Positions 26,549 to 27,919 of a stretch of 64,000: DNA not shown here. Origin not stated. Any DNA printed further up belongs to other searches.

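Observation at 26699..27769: Archaeo-eukaryotic-type DRG (developmentally regulated GTP-binding protein) GTPase with TGS domain in a bacterial context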

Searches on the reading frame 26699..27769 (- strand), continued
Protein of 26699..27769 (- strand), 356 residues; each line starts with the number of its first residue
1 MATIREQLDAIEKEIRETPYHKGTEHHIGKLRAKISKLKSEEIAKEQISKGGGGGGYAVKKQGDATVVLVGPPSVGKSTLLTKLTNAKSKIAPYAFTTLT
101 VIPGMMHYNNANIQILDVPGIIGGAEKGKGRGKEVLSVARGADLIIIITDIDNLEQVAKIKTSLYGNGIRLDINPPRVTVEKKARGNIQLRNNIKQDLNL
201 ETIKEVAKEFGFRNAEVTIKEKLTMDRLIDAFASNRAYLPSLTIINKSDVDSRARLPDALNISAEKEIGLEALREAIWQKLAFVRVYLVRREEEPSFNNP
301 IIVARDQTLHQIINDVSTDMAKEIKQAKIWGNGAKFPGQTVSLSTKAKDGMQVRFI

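Call 42: predict_structure(alignment_id=A1)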
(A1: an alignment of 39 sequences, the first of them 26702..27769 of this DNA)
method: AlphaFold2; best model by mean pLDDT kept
length: 356 residues; sequences in the alignment: 39
mean_pLDDT: 82.5   pTM: 0.78
mean pLDDT of the five models: 82.5, 81.7, 81.0, 80.6, 80.0
residues with pLDDT >= 90: 129; 70-90: 173; 50-70: 32; < 50: 22
segments of 3 or more residues with pLDDT < 50: 48-57, 88-98
pLDDT, mean of each block of 10 residues (from residue 1): 77 82 77 79 57 39 86 86 68 44 82 82 53 73 92 89 88 91 85 86 87 89 89 88 92 81 93 95 95 92 93 89 92 93 95 95
secondary structure, 60 per line:
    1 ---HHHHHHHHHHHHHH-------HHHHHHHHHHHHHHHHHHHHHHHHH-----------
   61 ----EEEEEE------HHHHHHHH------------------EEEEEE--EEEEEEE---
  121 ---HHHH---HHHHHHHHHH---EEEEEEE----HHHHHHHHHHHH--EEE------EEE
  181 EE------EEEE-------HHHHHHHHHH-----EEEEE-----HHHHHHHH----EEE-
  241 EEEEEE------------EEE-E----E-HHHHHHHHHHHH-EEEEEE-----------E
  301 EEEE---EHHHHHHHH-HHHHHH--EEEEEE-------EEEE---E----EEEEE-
elements in order: H4-17 H25-49 E65-70 H77-84 E103-108 E111-117 H124-127 H131-140 E144-150 H155-166 E169-171 E178-182 E189-192 H200-209 E215-219 H225-232 E237-239 E241-246 E259-261 H270-281 E283-288 E300-304 H309-316 H318-323 E326-331 E339-342 E351-355

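Call 46: fold_search(model_id=the predicted structure, library=pdb)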
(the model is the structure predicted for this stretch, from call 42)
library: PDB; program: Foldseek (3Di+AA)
matches with E <= 10: 1804; with E <= 0.001: 631
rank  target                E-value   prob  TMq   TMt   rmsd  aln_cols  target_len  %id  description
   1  7rr5_R                7.6e-34  1.00  0.78  0.79   4.5       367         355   35  Structure of ribosomal complex bound with Rbg1/Tma46 (released 2021-11-10)
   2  4a9a_A                8.0e-34  1.00  0.77  0.77   4.7       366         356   36  Structure of Rbg1 in complex with Tma46 dfrp domain (released 2012-10-03)
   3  4a9a_B                8.8e-32  1.00  0.81  0.82   3.8       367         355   34  Structure of Rbg1 in complex with Tma46 dfrp domain (released 2012-10-03)
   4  7nrc_So               3.9e-25  1.00  0.74  0.76   5.1       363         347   34  Structure of the yeast Gcn1 bound to a leading stalled 80S ribosome with Rbg2, Gir2, A- and P-tRNA and eIF5A (released 2021-05-05)
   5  1ni3                  6.3e-09  1.00  0.47  0.45   9.0       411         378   13  Structure of the Schizosaccharomyces pombe YchF GTPase (released 2003-01-07)
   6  2e87                  1.9e-08  1.00  0.35  0.35  16.4       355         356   18  Crystal structure of hypothetical GTP-binding protein PH1320 from Pyrococcus horikoshii OT3, in complex with GDP (released 2007-07-24)
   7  5ee1                  4.6e-08  1.00  0.42  0.41  11.7       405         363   12  Crystal structure of OsYchF1 at pH 7.85 (released 2016-02-24)
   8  9hcf_t                4.9e-08  1.00  0.31  0.34  10.1       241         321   25  Mouse mitoribosome large subunit assembly intermediate bound to NSUN4, METRF4, GTPBP7, GTPBP10 and the MALSU-L0R8F8-mt (released 2025-07-09)
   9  8kie_y                5.8e-08  1.00  0.41  0.41  10.2       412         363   14  Structure of YchF with 50S ribosomal subunit (local map) (released 2024-08-28)
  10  1udx                  8.9e-08  1.00  0.31  0.27  10.1       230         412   28  Crystal structure of the conserved protein TT1381 from Thermus thermophilus HB8 (released 2004-03-16)
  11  8fl2_SR               1.5e-07  1.00  0.31  0.19  17.6       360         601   14  Human nuclear pre-60S ribosomal subunit (State I1) (released 2023-07-12)
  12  8esq_b                1.6e-07  1.00  0.27  0.24  21.2       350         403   13  Ytm1 associated nascent 60S ribosome State 2 (released 2022-11-30)
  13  2dby                  3.0e-07  1.00  0.42  0.42  11.8       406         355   15  Crystal structure of the GTP-binding protein YchF in complexed with GDP (released 2006-06-16)
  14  9qiw_CD               3.0e-07  1.00  0.34  0.22  14.7       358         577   12  Human pre-60S - State 3 (released 2025-04-30)
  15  8etg_b                3.0e-07  1.00  0.28  0.27  13.6       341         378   14  Fkbp39 associated 60S nascent ribosome State 3 (released 2022-11-30)
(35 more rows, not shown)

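Call 53: find_homologous_proteins(query=L078:817-1926:+, max_evalue=1e-10)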
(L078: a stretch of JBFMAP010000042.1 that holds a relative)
Query L078:817-1926:+ (370 aa): 7895 proteins with E <= 1e-10 among 8000 candidates; the best 120 are listed.
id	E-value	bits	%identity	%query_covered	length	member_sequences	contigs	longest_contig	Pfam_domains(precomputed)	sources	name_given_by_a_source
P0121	3.9e-234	794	100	100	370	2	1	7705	PF02824.28,PF01926.30,PF02421.25,PF03193.23,PF16897.11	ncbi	ncbi:MAG: GTP-binding protein [Candidatus Micrarchaeota archaeon]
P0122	1.6e-187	641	80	100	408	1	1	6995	PF02824.28,PF01926.30,PF02421.25,PF03193.23,PF16897.11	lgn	-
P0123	1.5e-138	480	59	98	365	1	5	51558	PF02824.28,PF01926.30,PF02421.25,PF03193.23,PF16897.11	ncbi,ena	-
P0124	5.8e-138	478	60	99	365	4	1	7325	PF02824.28,PF01926.30,PF02421.25,PF03193.23,PF16897.11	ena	-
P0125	5.8e-138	478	60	99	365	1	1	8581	PF02824.28,PF01926.30,PF02421.25,PF03193.23,PF16897.11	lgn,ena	-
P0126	8.9e-138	477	60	99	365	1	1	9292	PF02824.28,PF01926.30,PF02421.25,PF03193.23,PF16897.11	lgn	-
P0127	3.2e-136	472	59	99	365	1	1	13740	PF02824.28,PF01926.30,PF02421.25,PF03193.23,PF16897.11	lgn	-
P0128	5.4e-136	471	60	98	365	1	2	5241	PF02824.28,PF01926.30,PF02421.25,PF03193.23,PF16897.11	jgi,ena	-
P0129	5.4e-136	471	60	98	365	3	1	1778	PF02824.28,PF01926.30,PF02421.25,PF03193.23,PF16897.11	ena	-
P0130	1.3e-135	470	57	98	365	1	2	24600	PF02824.28,PF01926.30,PF02421.25,PF03193.23,PF16897.11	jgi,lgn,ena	-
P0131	3.3e-135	469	57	99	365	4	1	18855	PF02824.28,PF01926.30,PF02421.25,PF03193.23,PF16897.11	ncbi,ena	-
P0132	4.6e-135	468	59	98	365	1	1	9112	PF02824.28,PF01926.30,PF02421.25,PF03193.23,PF16897.11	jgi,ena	-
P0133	7.2e-134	464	57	99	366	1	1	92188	PF02824.28,PF01926.30,PF00350.30,PF02421.25,PF03193.23,PF16897.11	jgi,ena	-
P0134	3.1e-133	462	58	99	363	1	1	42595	PF02824.28,PF01926.30,PF02421.25,PF16897.11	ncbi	ncbi:MAG: GTP-binding protein [Candidatus Micrarchaeia archaeon]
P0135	3.7e-132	459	57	98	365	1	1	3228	PF02824.28,PF01926.30,PF02421.25,PF03193.23,PF16897.11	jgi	-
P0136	6.6e-132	458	56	99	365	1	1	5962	PF02824.28,PF01926.30,PF02421.25,PF03193.23,PF16897.11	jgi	jgi:small GTP-binding protein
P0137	7.5e-132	458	58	99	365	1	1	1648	PF02824.28,PF01926.30,PF00350.30,PF02421.25,PF03193.23,PF16897.11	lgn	-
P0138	4.1e-131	455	57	99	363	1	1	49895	PF02824.28,PF01926.30,PF02421.25,PF03193.23,PF16897.11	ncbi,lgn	ncbi:MAG: GTP-binding protein [Candidatus Micrarchaeia archaeon]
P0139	9.5e-131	454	57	98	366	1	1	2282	PF02824.28,PF01926.30,PF02421.25,PF03193.23,PF16897.11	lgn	-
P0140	9.7e-131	454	59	99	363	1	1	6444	PF02824.28,PF01926.30,PF02421.25,PF03193.23,PF16897.11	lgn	-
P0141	1.2e-130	454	56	99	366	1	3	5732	PF02824.28,PF01926.30,PF02421.25,PF03193.23,PF16897.11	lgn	-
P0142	1.0e-129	451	57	100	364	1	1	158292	PF02824.28,PF01926.30,PF02421.25,PF16897.11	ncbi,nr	ncbi:MAG: GTP-binding protein [Candidatus Micrarchaeota archaeon]|nr:GTP-binding protein [Candidatus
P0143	1.1e-129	450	58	98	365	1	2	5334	PF02824.28,PF01926.30,PF02421.25,PF03193.23,PF16897.11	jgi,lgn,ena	-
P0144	5.6e-129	448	60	99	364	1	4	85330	PF02824.28,PF01926.30,PF02421.25,PF03193.23,PF16897.11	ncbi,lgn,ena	-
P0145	3.8e-128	445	59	99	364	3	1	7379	PF02824.28,PF01926.30,PF02421.25,PF03193.23,PF16897.11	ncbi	-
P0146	9.2e-128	444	56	99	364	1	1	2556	PF02824.28,PF01926.30,PF00350.30,PF02421.25,PF03193.23,PF16897.11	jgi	jgi:uncharacterized protein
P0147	1.7e-127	443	55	99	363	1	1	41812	PF02824.28,PF01926.30,PF00350.30,PF02421.25,PF03193.23,PF16897.11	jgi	-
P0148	2.9e-127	443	57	99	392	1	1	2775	PF02824.28,PF01926.30,PF00350.30,PF02421.25,PF03193.23,PF16897.11,PF00071.29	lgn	-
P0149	4.2e-127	442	57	96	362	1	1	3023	PF02824.28,PF01926.30,PF00350.30,PF02421.25,PF03193.23,PF16897.11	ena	-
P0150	5.1e-127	442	57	99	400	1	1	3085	PF02824.28,PF01926.30,PF02421.25,PF16897.11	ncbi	-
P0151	5.3e-127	442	56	99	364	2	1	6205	PF02824.28,PF01926.30,PF02421.25,PF03193.23,PF16897.11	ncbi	ncbi:MAG: GTP-binding protein [Candidatus Micrarchaeota archaeon]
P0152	7.2e-127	441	56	95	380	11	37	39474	PF02824.28,PF01926.30,PF02421.25,PF03193.23,PF16897.11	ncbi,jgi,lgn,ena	-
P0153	7.7e-127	441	56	100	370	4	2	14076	PF02824.28,PF01926.30,PF00350.30,PF02421.25,PF16897.11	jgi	jgi:small GTP-binding protein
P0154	8.3e-127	441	57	95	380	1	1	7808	PF02824.28,PF01926.30,PF02421.25,PF03193.23,PF16897.11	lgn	-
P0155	8.5e-127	441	56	99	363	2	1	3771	PF02824.28,PF01926.30,PF00350.30,PF02421.25,PF16897.11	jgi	-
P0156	3.7e-126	439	57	99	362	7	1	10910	PF02824.28,PF01926.30,PF00350.30,PF02421.25,PF03193.23,PF16897.11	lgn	-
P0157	3.9e-126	439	57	95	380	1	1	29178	PF02824.28,PF01926.30,PF02421.25,PF03193.23,PF16897.11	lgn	-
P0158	4.1e-126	439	57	95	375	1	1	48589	PF02824.28,PF01926.30,PF02421.25,PF03193.23,PF16897.11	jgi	-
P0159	4.1e-126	439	55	99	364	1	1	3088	PF02824.28,PF01926.30,PF02421.25,PF03193.23,PF16897.11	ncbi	-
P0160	4.6e-126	439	56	95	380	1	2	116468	PF02824.28,PF01926.30,PF02421.25,PF03193.23,PF16897.11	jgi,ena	-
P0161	5.0e-126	438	56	95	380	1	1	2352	PF02824.28,PF01926.30,PF02421.25,PF03193.23,PF16897.11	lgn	-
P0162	5.4e-126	438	56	95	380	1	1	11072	PF02824.28,PF01926.30,PF02421.25,PF03193.23,PF16897.11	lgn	-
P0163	6.9e-126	438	55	99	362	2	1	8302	PF02824.28,PF01926.30,PF02421.25,PF16897.11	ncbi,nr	ncbi:MAG: GTP-binding protein [Candidatus ainarchaeum sp.]|nr:GTP-binding protein [Candidatus ainarc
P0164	7.4e-126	438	57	100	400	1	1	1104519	PF02824.28,PF01926.30,PF00350.30,PF02421.25,PF03193.23,PF16897.11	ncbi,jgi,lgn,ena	ncbi:MAG: GTP-binding protein [Candidatus Micrarchaeia archaeon]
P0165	1.1e-125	437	56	95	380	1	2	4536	PF02824.28,PF01926.30,PF02421.25,PF03193.23,PF16897.11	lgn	-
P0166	1.2e-125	437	58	99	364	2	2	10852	PF02824.28,PF01926.30,PF02421.25,PF03193.23,PF16897.11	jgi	jgi:small GTP-binding protein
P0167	1.2e-125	437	57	95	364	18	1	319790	PF02824.28,PF01926.30,PF02421.25,PF03193.23,PF16897.11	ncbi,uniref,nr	ncbi:GTP-binding protein [Methanothermobacter sp.]|uniref:OBG GTPase family GTP-binding protein n=1 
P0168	1.4e-125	437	56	95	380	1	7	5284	PF02824.28,PF01926.30,PF02421.25,PF03193.23,PF16897.11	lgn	-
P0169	2.4e-125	436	55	99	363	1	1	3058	PF02824.28,PF01926.30,PF02421.25,PF16897.11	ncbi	-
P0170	2.6e-125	436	56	96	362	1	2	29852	PF02824.28,PF01926.30,PF00350.30,PF02421.25,PF03193.23,PF16897.11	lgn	-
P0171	3.0e-125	436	53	99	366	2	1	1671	PF02824.28,PF01926.30,PF00350.30,PF02421.25,PF03193.23,PF16897.11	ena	-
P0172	4.2e-125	435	56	100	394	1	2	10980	PF02824.28,PF01926.30,PF00350.30,PF02421.25,PF16897.11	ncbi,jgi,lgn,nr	ncbi:GTP-binding protein [Candidatus Parvarchaeota archaeon]|nr:GTP-binding protein [Candidatus Parv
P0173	4.4e-125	435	56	99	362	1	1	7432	PF02824.28,PF01926.30,PF02421.25,PF03193.23,PF16897.11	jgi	-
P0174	5.1e-125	435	56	95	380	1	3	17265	PF02824.28,PF01926.30,PF02421.25,PF03193.23,PF16897.11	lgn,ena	-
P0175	5.4e-125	435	57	97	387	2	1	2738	PF02824.28,PF01926.30,PF00350.30,PF02421.25,PF16897.11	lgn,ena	-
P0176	5.7e-125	435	54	99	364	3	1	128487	PF02824.28,PF01926.30,PF02421.25,PF03193.23,PF16897.11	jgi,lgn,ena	-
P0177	5.9e-125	435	56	99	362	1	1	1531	PF02824.28,PF01926.30,PF00350.30,PF02421.25,PF03193.23,PF16897.11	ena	-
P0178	6.2e-125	435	54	96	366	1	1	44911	PF02824.28,PF01926.30,PF02421.25,PF03193.23,PF16897.11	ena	-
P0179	6.4e-125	435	56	99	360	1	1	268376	PF02824.28,PF01926.30,PF02421.25,PF16897.11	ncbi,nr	ncbi:Fe(2+) transporter FeoB [Candidatus Gugararchaeum adminiculabundum]|nr:Fe(2+) transporter FeoB 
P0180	7.4e-125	435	56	94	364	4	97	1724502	PF02824.28,PF01926.30,PF02421.25,PF03193.23,PF16897.11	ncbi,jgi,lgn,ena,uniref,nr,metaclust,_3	ncbi:GTP-binding protein [Methanothermobacter wolfeii]|uniref:GTP-binding protein n=1 Tax=Methanothe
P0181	8.2e-125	434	56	99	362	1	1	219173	PF02824.28,PF01926.30,PF02421.25,PF03193.23,PF16897.11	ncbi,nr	ncbi:MAG: GTP-binding protein [Candidatus Micrarchaeota archaeon]|nr:GTP-binding protein [Candidatus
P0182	1.1e-124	434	56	99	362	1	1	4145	PF02824.28,PF01926.30,PF00350.30,PF02421.25,PF03193.23,PF16897.11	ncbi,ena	-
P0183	1.4e-124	434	56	94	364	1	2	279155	PF02824.28,PF01926.30,PF02421.25,PF03193.23,PF16897.11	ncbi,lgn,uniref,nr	ncbi:OBG GTPase family GTP-binding protein [Methanothermobacter wolfeii]|uniref:OBG GTPase family GT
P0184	1.7e-124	433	56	94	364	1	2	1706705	PF02824.28,PF01926.30,PF02421.25,PF03193.23,PF16897.11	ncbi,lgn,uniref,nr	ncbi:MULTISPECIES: OBG GTPase family GTP-binding protein [Methanothermobacter]|uniref:GTP-binding pr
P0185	1.9e-124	433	56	99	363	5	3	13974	PF02824.28,PF01926.30,PF02421.25,PF16897.11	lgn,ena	-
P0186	2.0e-124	433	55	99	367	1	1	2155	PF02824.28,PF01926.30,PF02421.25,PF03193.23,PF16897.11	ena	-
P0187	2.2e-124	433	57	96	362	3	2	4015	PF02824.28,PF01926.30,PF00350.30,PF02421.25,PF03193.23,PF16897.11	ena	-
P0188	2.2e-124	433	56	99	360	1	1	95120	PF02824.28,PF01926.30,PF02421.25,PF03193.23,PF16897.11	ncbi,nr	ncbi:MAG: GTP-binding protein [Candidatus Micrarchaeota archaeon]|nr:GTP-binding protein [Candidatus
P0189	2.8e-124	433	55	99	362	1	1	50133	PF02824.28,PF01926.30,PF02421.25,PF16897.11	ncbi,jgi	jgi:small GTP-binding protein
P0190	3.4e-124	432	55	99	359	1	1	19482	PF02824.28,PF01926.30,PF02421.25,PF03193.23,PF16897.11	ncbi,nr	ncbi:GTPase Obg [Candidatus Burarchaeum australiense]|nr:GTPase Obg [Candidatus Burarchaeum australi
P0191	5.1e-124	432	54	99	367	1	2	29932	PF02824.28,PF01926.30,PF02421.25,PF03193.23,PF16897.11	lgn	-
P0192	6.4e-124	432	54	95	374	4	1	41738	PF02824.28,PF01926.30,PF02421.25,PF03193.23,PF16897.11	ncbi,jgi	jgi:hypothetical protein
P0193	7.7e-124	431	55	95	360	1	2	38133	PF02824.28,PF01926.30,PF02421.25,PF16897.11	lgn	-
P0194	1.0e-123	431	53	95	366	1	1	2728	PF02824.28,PF01926.30,PF00350.30,PF02421.25,PF03193.23,PF16897.11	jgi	-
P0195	1.4e-123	430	54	99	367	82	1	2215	PF02824.28,PF01926.30,PF02421.25,PF03193.23,PF16897.11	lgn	-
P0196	1.6e-123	430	52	99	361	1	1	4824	PF02824.28,PF01926.30,PF02421.25,PF03193.23,PF16897.11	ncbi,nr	ncbi:GTP-binding protein [Candidatus Micrarchaeota archaeon]|nr:GTP-binding protein [Candidatus Micr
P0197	1.9e-123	430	55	95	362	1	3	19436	PF02824.28,PF01926.30,PF02421.25,PF16897.11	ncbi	ncbi:MAG: OBG GTPase family GTP-binding protein [Candidatus Micrarchaeia archaeon]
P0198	2.1e-123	430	57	96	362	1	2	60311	PF02824.28,PF01926.30,PF00350.30,PF02421.25,PF03193.23,PF16897.11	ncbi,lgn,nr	ncbi:MAG: GTP-binding protein [Candidatus Micrarchaeota archaeon]|nr:GTP-binding protein [Candidatus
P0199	3.0e-123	429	53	99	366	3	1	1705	PF02824.28,PF01926.30,PF02421.25,PF03193.23,PF16897.11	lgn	-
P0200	3.0e-123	429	56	99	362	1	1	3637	PF02824.28,PF01926.30,PF00350.30,PF02421.25,PF03193.23,PF16897.11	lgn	-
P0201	3.7e-123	429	54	99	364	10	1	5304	PF02824.28,PF01926.30,PF02421.25,PF03193.23,PF16897.11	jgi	-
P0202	3.8e-123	429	56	99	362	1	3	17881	PF02824.28,PF01926.30,PF00350.30,PF02421.25,PF03193.23,PF16897.11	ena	-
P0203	4.9e-123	429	54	95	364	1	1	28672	PF02824.28,PF01926.30,PF02421.25,PF03193.23,PF16897.11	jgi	-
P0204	5.4e-123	428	54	99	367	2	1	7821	PF02824.28,PF01926.30,PF02421.25,PF03193.23,PF16897.11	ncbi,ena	-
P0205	6.4e-123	428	54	99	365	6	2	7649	PF02824.28,PF01926.30,PF02421.25,PF16897.11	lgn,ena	-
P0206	6.6e-123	428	53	95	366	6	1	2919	PF02824.28,PF01926.30,PF02421.25,PF03193.23,PF16897.11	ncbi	-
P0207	8.1e-123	428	55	99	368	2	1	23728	PF02824.28,PF01926.30,PF00350.30,PF02421.25,PF16897.11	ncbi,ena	-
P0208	8.9e-123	428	56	99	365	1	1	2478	PF02824.28,PF01926.30,PF02421.25,PF03193.23,PF16897.11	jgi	-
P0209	1.0e-122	428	55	95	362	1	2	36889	PF02824.28,PF01926.30,PF02421.25,PF16897.11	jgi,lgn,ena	-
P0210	1.1e-122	428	53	95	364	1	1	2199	PF02824.28,PF01926.30,PF02421.25,PF03193.23,PF16897.11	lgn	-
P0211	1.2e-122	427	53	99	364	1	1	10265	PF02824.28,PF01926.30,PF02421.25,PF03193.23,PF16897.11,PF04548.23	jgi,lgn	jgi:hypothetical protein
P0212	1.4e-122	427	54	99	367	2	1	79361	PF02824.28,PF01926.30,PF02421.25,PF03193.23,PF16897.11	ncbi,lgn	-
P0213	1.4e-122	427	53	98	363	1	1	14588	PF02824.28,PF01926.30,PF02421.25,PF16897.11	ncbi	ncbi:MAG: GTP-binding protein [Candidatus Micrarchaeota archaeon]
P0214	1.6e-122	427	54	99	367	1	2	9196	PF02824.28,PF01926.30,PF02421.25,PF03193.23,PF16897.11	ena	-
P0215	2.1e-122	427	55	100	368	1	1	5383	PF02824.28,PF01926.30,PF00350.30,PF02421.25,PF03193.23,PF16897.11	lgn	-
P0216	2.5e-122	426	54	95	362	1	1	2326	PF02824.28,PF01926.30,PF00350.30,PF02421.25,PF16897.11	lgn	-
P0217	2.7e-122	426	55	99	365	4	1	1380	PF02824.28,PF01926.30,PF02421.25,PF03193.23,PF16897.11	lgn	-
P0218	3.2e-122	426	55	98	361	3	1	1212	PF02824.28,PF01926.30,PF00350.30,PF02421.25,PF03193.23,PF16897.11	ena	-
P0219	3.5e-122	426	52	99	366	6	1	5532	PF02824.28,PF01926.30,PF02421.25,PF03193.23,PF16897.11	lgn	-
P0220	3.5e-122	426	54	99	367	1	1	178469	PF02824.28,PF01926.30,PF02421.25,PF03193.23,PF16897.11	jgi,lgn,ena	-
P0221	3.5e-122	426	53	99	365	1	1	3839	PF02824.28,PF01926.30,PF00350.30,PF02421.25,PF03193.23,PF16897.11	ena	-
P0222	3.8e-122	426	55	99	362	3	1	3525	PF02824.28,PF01926.30,PF02421.25,PF00009.34,PF03193.23,PF16897.11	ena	-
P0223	4.3e-122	426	53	99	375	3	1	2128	PF02824.28,PF01926.30,PF02421.25,PF16897.11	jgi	jgi:hypothetical protein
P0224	4.4e-122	425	54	98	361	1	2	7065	PF02824.28,PF01926.30,PF00350.30,PF02421.25,PF03193.23,PF16897.11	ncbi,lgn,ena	-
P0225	4.7e-122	425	55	99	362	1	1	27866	PF02824.28,PF01926.30,PF00350.30,PF02421.25,PF03193.23,PF16897.11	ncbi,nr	ncbi:putative GTP-binding protein EngB [uncultured archaeon]|nr:putative GTP-binding protein EngB [u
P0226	4.7e-122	425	55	99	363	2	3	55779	PF02824.28,PF01926.30,PF02421.25,PF16897.11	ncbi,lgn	ncbi:MAG: GTP-binding protein [Candidatus Bilamarchaeaceae archaeon]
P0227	6.5e-122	425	55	95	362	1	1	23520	PF02824.28,PF01926.30,PF02421.25,PF16897.11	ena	-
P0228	7.3e-122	425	55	99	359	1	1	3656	PF02824.28,PF01926.30,PF02421.25,PF16897.11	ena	-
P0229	9.0e-122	424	55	95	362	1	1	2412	PF02824.28,PF01926.30,PF00350.30,PF02421.25,PF16897.11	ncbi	-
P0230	9.5e-122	424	55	99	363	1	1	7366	PF02824.28,PF01926.30,PF00350.30,PF02421.25,PF03193.23,PF16897.11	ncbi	ncbi:MAG: GTP-binding protein [Candidatus Anstonellaceae archaeon]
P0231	9.5e-122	424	53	99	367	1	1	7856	PF02824.28,PF01926.30,PF00350.30,PF02421.25,PF03193.23,PF16897.11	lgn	-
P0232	9.9e-122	424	52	95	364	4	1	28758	PF02824.28,PF01926.30,PF02421.25,PF03193.23,PF16897.11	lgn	-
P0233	1.0e-121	424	54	99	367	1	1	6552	PF02824.28,PF01926.30,PF02421.25,PF03193.23,PF16897.11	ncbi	ncbi:MAG: OBG GTPase family GTP-binding protein [Nitrososphaerales archaeon]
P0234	1.1e-121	424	54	99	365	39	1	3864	PF02824.28,PF01926.30,PF02421.25,PF16897.11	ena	-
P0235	1.2e-121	424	53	99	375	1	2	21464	PF02824.28,PF01926.30,PF02421.25,PF16897.11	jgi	jgi:uncharacterized protein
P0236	1.3e-121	424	55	99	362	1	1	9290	PF02824.28,PF01926.30,PF02421.25,PF16897.11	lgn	-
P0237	1.3e-121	424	56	99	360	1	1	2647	PF02824.28,PF01926.30,PF00350.30,PF02421.25,PF16897.11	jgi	-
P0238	1.5e-121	424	52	95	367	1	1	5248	PF02824.28,PF01926.30,PF02421.25,PF03193.23,PF16897.11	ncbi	-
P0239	1.6e-121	424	55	95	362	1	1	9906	PF02824.28,PF01926.30,PF02421.25,PF16897.11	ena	-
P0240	1.6e-121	424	56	99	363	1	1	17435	PF02824.28,PF01926.30,PF02421.25,PF16897.11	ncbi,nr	ncbi:GTP-binding protein [Candidatus Micrarchaeota archaeon]|nr:GTP-binding protein [Candidatus Micr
